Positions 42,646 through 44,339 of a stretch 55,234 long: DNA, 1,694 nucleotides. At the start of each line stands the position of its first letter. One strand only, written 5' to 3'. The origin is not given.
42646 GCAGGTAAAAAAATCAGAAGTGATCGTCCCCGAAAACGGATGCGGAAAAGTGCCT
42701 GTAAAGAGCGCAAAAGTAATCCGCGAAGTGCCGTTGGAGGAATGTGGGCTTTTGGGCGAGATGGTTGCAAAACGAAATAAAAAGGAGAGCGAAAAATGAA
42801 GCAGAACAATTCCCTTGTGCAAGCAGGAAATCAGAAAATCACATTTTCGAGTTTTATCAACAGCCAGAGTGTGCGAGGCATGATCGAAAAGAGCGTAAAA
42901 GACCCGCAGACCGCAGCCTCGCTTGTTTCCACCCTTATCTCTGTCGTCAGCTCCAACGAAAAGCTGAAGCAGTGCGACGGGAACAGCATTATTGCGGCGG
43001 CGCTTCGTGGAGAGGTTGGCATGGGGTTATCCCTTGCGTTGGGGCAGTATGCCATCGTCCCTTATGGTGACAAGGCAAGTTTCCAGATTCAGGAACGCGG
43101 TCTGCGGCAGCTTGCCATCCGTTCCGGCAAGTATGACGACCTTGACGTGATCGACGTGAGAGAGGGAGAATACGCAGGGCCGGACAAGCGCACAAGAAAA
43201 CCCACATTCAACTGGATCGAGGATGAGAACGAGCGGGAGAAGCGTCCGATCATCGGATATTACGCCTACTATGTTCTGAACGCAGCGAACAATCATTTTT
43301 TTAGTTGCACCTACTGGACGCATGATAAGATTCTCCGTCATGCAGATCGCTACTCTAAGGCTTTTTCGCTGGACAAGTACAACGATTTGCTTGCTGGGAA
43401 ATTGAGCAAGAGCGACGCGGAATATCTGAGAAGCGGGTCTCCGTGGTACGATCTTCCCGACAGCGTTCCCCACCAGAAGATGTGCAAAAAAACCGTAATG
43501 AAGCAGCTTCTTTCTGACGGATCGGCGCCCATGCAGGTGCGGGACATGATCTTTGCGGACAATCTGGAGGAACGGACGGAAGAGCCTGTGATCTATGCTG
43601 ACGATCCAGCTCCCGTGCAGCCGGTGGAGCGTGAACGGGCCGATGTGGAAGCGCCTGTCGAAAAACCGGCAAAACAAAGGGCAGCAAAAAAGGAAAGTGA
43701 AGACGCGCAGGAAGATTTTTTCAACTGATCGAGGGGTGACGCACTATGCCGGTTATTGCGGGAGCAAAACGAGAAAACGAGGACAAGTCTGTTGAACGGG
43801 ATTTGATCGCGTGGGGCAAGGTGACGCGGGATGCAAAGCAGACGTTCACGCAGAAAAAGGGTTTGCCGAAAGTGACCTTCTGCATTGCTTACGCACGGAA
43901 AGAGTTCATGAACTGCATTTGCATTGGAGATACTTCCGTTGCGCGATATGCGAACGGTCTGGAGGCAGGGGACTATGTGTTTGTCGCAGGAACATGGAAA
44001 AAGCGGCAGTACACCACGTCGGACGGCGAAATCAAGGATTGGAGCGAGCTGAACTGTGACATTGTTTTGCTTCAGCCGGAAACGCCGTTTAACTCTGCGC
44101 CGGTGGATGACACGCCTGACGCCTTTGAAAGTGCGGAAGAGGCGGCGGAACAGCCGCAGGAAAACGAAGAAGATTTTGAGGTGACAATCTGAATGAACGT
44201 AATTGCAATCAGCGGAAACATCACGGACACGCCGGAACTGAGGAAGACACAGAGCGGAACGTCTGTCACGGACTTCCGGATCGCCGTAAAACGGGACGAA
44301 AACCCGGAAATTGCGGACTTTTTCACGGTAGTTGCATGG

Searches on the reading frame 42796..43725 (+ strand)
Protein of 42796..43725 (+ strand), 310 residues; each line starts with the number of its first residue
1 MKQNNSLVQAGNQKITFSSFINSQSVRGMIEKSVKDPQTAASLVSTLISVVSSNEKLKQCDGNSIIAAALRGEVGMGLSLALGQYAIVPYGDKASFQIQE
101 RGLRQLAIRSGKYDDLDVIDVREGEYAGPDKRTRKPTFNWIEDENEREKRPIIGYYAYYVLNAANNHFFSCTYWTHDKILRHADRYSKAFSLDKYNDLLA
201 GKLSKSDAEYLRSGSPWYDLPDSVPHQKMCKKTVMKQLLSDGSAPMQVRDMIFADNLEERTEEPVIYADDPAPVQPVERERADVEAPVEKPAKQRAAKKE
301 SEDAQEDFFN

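Call 76: search_protein_families(library=phrogs, proteins=[window:42796-43725:+], max_evalue=0.00001)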
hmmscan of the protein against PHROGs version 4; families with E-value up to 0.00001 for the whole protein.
window:42796-43725:+ (310 aa): 3 families
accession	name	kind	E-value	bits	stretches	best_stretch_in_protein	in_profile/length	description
phrog_148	-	DNA, RNA and nucleotide metabolism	2.7e-35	123.7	1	3-305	8-292/387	RecT-like ssDNA annealing protein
phrog_19737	-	unknown function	1.1e-12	49.1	1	13-113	8-107/108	-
phrog_34786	-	unknown function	1.1e-06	29.7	1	16-97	28-110/116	-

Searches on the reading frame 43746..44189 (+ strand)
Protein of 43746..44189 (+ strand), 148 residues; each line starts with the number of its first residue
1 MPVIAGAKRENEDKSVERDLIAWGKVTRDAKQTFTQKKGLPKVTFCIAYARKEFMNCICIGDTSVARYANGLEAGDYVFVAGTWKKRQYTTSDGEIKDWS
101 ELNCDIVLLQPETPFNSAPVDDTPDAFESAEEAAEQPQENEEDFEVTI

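Call 76: search_protein_families(library=phrogs, proteins=[window:43746-44189:+], max_evalue=0.00001)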
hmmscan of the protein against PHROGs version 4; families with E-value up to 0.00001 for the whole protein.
window:43746-44189:+ (148 aa): 1 family
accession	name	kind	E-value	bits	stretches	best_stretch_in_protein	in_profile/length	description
phrog_44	-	DNA, RNA and nucleotide metabolism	1.8e-06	28.9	1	24-140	94-214/271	single strand DNA binding protein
